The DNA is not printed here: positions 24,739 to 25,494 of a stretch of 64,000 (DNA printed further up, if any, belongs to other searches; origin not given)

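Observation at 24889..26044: Phage macro domain protein, a candidate ADP-ribosylation-reversal (counter-defence) factor, with an unknown partner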

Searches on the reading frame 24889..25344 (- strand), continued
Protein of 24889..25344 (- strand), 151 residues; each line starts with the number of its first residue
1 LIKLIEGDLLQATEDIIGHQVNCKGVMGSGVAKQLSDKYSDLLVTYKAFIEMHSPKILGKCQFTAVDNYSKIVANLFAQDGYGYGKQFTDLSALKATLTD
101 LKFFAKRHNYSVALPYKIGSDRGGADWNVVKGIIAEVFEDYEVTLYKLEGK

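Call 30: search_solved_structures(query=A1, max_evalue=0.01, show_alignments=5)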
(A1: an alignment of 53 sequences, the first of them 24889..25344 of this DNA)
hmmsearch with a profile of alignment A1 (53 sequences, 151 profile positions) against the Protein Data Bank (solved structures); distinct sequences matched with E-value up to 0.01: 21.
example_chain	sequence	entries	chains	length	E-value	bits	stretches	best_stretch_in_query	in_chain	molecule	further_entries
2afc_A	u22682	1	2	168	6.5e-19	71.5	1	15-149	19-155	conserved hypothetical protein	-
2fg1_A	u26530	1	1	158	8.5e-19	71.2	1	15-148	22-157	conserved hypothetical protein BT1257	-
5m3i_A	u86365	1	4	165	1.2e-18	70.7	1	1-141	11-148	RNase III inhibitor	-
5m31_A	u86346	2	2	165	1.2e-15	60.9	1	1-147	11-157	Appr-1-p processing domain protein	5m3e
5e3b_A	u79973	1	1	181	3.2e-15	59.6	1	15-147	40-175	Macrodomain protein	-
6lfu_A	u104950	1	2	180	1.9e-14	57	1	2-112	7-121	ADP-ribose 1''-phosphate phosphatase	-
6lft_A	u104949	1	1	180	1.3e-13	54.4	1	2-112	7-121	ADP-ribose 1''-phosphate phosphatase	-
6lfq_A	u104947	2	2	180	1.5e-13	54.1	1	2-112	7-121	ADP-ribose 1''-phosphate phosphatase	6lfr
6lfs_A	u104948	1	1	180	3.6e-12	49.7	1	2-112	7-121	ADP-ribose 1''-phosphate phosphatase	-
4j5r_A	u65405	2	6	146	3.9e-11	46.3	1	2-148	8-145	O-acetyl-ADP-ribose deacetylase 1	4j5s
4j5q_A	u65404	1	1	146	3.9e-11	46.3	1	2-148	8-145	O-acetyl-ADP-ribose deacetylase 1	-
2eee_A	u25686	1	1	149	4.2e-11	46.2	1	2-148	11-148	Uncharacterized protein C6orf130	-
2l8r_A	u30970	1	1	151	4.5e-11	46.1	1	2-148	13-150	Uncharacterized protein C6orf130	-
2lgr_A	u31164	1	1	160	5.5e-11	45.8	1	2-148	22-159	Uncharacterized protein C6orf130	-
7omu_AAA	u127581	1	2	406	1.1e-10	44.8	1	3-144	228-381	Macro domain-containing protein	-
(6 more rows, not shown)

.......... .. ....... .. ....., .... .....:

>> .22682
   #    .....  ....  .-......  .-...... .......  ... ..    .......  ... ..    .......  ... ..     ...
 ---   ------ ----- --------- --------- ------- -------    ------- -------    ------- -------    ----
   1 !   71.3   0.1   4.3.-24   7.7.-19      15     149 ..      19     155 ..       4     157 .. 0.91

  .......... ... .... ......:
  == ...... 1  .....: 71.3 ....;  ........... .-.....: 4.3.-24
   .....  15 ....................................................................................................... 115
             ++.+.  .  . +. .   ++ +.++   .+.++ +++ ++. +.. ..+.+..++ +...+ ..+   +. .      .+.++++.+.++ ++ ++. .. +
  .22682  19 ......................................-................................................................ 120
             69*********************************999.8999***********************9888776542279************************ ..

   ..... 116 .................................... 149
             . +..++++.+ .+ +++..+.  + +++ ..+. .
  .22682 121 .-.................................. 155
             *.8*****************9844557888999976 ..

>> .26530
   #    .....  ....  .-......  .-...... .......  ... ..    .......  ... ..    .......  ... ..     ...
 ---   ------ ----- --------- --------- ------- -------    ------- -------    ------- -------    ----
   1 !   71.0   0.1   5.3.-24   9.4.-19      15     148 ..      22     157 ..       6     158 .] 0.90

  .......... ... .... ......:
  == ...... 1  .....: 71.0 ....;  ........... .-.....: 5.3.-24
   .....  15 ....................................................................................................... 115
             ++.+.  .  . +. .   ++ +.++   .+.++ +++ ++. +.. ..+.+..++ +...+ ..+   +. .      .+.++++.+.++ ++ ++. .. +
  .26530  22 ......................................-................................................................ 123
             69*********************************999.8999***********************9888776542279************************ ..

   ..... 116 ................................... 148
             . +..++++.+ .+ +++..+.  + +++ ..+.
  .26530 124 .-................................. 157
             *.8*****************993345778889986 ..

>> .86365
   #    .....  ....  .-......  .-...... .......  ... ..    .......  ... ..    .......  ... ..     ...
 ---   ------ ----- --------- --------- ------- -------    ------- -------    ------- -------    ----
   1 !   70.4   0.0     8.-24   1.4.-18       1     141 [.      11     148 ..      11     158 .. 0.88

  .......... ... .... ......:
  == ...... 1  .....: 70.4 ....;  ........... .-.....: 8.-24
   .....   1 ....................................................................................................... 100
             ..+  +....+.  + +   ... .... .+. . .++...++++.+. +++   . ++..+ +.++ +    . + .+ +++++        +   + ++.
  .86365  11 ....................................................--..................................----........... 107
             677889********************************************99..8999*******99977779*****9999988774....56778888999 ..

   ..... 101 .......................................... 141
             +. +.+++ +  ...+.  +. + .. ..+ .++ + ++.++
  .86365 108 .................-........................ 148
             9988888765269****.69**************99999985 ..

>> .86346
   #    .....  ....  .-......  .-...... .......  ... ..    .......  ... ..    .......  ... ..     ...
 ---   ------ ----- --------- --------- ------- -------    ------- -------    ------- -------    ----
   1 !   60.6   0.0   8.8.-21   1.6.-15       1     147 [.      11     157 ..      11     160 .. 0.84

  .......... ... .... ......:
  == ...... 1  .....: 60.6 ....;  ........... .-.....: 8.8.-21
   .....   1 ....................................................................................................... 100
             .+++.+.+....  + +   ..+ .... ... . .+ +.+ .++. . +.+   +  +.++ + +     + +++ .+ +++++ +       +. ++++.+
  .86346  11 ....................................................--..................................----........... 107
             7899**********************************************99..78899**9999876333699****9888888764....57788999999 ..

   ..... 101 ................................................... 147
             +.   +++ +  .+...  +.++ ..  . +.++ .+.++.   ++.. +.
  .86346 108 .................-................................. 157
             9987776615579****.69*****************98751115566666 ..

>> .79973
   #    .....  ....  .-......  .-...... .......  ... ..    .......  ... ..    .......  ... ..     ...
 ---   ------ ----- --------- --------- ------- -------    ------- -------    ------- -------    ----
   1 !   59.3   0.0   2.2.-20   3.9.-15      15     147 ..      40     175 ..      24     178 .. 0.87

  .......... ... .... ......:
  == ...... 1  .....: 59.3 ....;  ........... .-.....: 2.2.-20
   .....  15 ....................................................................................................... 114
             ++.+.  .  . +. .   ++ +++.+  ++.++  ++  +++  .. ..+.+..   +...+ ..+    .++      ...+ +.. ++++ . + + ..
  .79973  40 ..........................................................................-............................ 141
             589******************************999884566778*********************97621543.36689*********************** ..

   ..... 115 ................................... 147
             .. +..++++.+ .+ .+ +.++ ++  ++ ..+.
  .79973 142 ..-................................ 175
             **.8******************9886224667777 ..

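Call 32: predict_structure(alignment_id=A1)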
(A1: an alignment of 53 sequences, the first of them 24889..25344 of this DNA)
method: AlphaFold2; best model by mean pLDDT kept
length: 151 residues; sequences in the alignment: 53
mean_pLDDT: 95.4   pTM: 0.90
mean pLDDT of the five models: 95.4, 95.2, 95.0, 94.4, 93.9
residues with pLDDT >= 90: 138; 70-90: 12; 50-70: 0; < 50: 1
segments of 3 or more residues with pLDDT < 50: none
pLDDT, mean of each block of 10 residues (from residue 1): 96 98 94 96 97 95 96 97 89 98 98 97 94 98 93 45
secondary structure, 60 per line:
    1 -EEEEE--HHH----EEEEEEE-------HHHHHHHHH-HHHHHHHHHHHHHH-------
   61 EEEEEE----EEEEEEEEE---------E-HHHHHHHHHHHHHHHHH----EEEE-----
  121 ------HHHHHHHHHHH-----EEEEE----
elements in order: E2-6 E16-22 H30-38 H40-53 E61-66 E71-79 H91-107 E112-115 H127-137 E143-147

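Call 36: fold_search(model_id=the predicted structure, library=pdb)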
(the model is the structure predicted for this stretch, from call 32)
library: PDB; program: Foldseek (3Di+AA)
matches with E <= 10: 1105; with E <= 0.001: 207
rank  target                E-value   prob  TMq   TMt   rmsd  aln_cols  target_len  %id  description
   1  2fg1                  7.4e-13  1.00  0.85  0.82   2.5       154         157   27  Structure of a Protein of Unknown Function from Bacteroides thetaiotaomicron. (released 2006-03-07)
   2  2afc_A                1.5e-12  1.00  0.84  0.83   2.6       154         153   29  X-Ray Crystal Structure of Protein Q8A8B0 from Bacteroides thetaiotaomicron. Northeast Structural Genomics Consortium  (released 2005-08-02)
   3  6lfs                  2.2e-12  1.00  0.85  0.78   2.3       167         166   24  Poa1p H23A mutant in complex with ADP-ribose (released 2020-12-09)
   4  6lft                  3.3e-12  1.00  0.85  0.78   2.4       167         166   25  Poa1p S30A mutant in complex with ADP-ribose (released 2020-12-09)
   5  5m3e                  3.9e-12  1.00  0.82  0.81   2.3       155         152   25  Macrodomain of Thermus aquaticus DarG in complex with ADP-ribose (released 2016-12-21)
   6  6lfq                  4.5e-12  1.00  0.84  0.75   2.4       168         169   24  Crystal structure of Poa1p in apo form (released 2020-12-09)
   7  5m3i_A                4.8e-12  1.00  0.83  0.83   2.3       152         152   28  Macrodomain of Mycobacterium tuberculosis DarG (released 2016-12-21)
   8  6lfr                  5.8e-12  1.00  0.83  0.76   2.4       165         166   25  Poa1p in complex with ADP-ribose (released 2020-12-09)
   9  6lfu_A                8.6e-12  1.00  0.84  0.77   2.5       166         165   25  Poa1p F152A mutant in complex with ADP-ribose (released 2020-12-09)
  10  5m31                  2.6e-11  1.00  0.81  0.81   2.6       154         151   25  Macrodomain of Thermus aquaticus DarG (released 2016-12-21)
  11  4j5q                  4.9e-11  1.00  0.78  0.81   2.4       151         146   21  TARG1 (C6orf130), Terminal ADP-ribose Glycohydrolase 1, apo structure (released 2013-03-27)
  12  4j5r_B                5.5e-11  1.00  0.78  0.84   2.4       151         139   20  TARG1 (C6orf130), Terminal ADP-ribose Glycohydrolase 1 bound to ADP-HPD (released 2013-03-27)
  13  4j5s_C                9.3e-11  1.00  0.78  0.83   2.6       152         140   22  TARG1 (C6orf130), Terminal ADP-ribose Glycohydrolase 1 ADP-ribose complex (released 2013-03-27)
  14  4j5s_A                2.1e-10  1.00  0.77  0.79   2.5       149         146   21  TARG1 (C6orf130), Terminal ADP-ribose Glycohydrolase 1 ADP-ribose complex (released 2013-03-27)
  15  5e3b                  2.6e-10  1.00  0.80  0.82   3.0       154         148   25  Structure of macrodomain protein from Streptomyces coelicolor (released 2016-09-28)
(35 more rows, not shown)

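Call 40: get_annotated_region(hit=H4, flank=5000)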
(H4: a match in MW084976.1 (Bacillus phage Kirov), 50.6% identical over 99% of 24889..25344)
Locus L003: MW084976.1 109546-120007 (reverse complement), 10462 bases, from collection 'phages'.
description: Bacillus phage Kirov, complete genome.
organism: Bacillus phage Kirov (NCBI taxid 2783539)
taxonomy: Viruses; Duplodnaviria; Heunggongvirae; Uroviricota; Caudoviricetes; Andregratiavirinae; Kirovvirus; Kirovvirus kirov
host: Bacillus cereus; source: soil; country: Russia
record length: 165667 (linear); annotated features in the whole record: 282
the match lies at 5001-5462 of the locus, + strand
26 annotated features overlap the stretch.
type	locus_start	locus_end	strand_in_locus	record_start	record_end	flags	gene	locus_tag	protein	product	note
CDS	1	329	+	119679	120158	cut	-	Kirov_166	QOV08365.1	hypothetical protein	-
CDS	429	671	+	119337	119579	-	-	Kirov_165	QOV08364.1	hypothetical protein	-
CDS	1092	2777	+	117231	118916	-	-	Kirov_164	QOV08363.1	RecJ-type single-stranded DNA-specific exonuclease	-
CDS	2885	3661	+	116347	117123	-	-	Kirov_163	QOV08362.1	SpoT-like bifunctional (p)ppGpp synthase/hydrolase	-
CDS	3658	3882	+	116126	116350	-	-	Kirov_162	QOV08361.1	hypothetical protein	-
CDS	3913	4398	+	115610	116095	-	-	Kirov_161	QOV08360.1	hypothetical protein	-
CDS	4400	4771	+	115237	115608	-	-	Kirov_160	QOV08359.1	hypothetical protein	-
CDS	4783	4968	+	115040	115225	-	-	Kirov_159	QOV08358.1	hypothetical protein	-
CDS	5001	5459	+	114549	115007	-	-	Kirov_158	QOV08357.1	macro domain containing protein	-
CDS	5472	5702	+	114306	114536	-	-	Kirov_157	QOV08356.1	hypothetical protein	-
CDS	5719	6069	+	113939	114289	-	-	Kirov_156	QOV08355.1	signal peptide-containing lipoprotein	-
CDS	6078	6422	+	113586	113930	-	-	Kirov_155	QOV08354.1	signal peptide-containing lipoprotein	-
CDS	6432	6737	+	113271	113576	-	-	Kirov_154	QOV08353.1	hypothetical protein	-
CDS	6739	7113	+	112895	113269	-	-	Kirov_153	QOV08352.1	hypothetical protein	-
CDS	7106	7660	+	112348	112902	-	-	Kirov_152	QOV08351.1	GIY-YIG endonuclease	-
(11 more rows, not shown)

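Call 46: find_encoding_contigs(protein=P0002, flank=8000, max_places=3)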
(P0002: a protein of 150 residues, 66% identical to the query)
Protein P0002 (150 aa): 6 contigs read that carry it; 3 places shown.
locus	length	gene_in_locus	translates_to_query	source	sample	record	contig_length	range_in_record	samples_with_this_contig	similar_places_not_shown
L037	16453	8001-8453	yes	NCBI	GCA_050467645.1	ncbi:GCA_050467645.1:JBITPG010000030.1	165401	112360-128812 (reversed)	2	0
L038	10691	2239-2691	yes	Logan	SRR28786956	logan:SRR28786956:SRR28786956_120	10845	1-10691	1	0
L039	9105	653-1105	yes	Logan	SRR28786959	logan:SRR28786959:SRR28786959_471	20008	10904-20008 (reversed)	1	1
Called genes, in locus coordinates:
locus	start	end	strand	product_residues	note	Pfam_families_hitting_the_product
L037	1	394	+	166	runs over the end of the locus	-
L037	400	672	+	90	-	-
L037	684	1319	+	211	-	-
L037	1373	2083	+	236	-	PF26128:Gad2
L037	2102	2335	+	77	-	-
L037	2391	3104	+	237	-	PF02086:MethyltransfD12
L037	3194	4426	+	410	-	-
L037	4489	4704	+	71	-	-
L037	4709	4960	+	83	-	-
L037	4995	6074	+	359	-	-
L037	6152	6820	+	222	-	PF07352:Phage_Mu_Gam (weak)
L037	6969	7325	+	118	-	-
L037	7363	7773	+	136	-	-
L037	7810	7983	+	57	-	-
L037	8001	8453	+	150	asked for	PF01661:Macro (weak)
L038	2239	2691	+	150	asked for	PF01661:Macro (weak)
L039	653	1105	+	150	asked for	PF01661:Macro (weak)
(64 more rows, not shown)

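Call 47: find_encoding_contigs(protein=P0004, flank=8000, max_places=2)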
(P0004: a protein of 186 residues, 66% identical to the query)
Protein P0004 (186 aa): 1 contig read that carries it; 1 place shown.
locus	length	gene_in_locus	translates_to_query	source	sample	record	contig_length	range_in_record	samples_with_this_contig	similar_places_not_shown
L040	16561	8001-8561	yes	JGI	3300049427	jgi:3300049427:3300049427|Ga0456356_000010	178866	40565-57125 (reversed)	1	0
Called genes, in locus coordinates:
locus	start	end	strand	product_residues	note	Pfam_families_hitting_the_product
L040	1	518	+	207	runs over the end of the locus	PF07352:Phage_Mu_Gam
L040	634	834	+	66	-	-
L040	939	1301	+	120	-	PF24203:Phage_ProQ_C_like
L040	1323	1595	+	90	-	-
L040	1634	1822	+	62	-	-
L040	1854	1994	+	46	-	-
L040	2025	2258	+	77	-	-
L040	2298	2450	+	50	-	-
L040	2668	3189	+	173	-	PF01844:HNH (weak)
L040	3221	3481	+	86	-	-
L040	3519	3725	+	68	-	-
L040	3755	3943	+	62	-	-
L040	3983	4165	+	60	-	-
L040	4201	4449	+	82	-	-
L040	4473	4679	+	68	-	-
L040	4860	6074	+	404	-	PF00817:IMS, PF21999:IMS_HHH_1 (weak), PF11799:IMS_C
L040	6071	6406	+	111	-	PF08863:YolD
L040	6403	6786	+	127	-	PF26325:YhjD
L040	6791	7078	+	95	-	-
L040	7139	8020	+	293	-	PF09414:RNA_ligase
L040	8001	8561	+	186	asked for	-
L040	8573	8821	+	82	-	-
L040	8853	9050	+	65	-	-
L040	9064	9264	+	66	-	-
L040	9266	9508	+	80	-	-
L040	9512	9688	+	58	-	-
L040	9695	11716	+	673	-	PF00580:UvrD-helicase, PF13245:AAA_19, PF13361:UvrD_C, PF13538:UvrD_C_2 (faint)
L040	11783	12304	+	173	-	PF26927:Phage_SPbeta_YorH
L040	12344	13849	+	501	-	-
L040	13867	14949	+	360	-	-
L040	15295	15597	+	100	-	-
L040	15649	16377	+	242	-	-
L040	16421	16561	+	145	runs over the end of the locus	-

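Call 50: search_protein_families(library=phrogs, proteins=[L040:8001-8561:+, L003:5001-5459:+], max_evalue=0.00001)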
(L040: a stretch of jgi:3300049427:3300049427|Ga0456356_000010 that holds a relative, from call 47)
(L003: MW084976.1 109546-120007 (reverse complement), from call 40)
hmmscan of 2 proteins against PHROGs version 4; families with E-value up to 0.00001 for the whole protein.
L040:8001-8561:+ (186 aa): 2 families
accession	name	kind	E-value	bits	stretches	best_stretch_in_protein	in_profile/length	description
phrog_335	-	other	3.7e-46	159.2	1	19-185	42-204/422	phosphatase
phrog_30914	-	unknown function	8.3e-09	35.9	1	36-177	1-136/371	-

L003:5001-5459:+ (152 aa): 2 families
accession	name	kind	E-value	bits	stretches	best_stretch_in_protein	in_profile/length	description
phrog_335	-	other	3.9e-42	145.9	1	1-151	55-202/422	phosphatase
phrog_30914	-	unknown function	5e-10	39.9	1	1-139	1-134/371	-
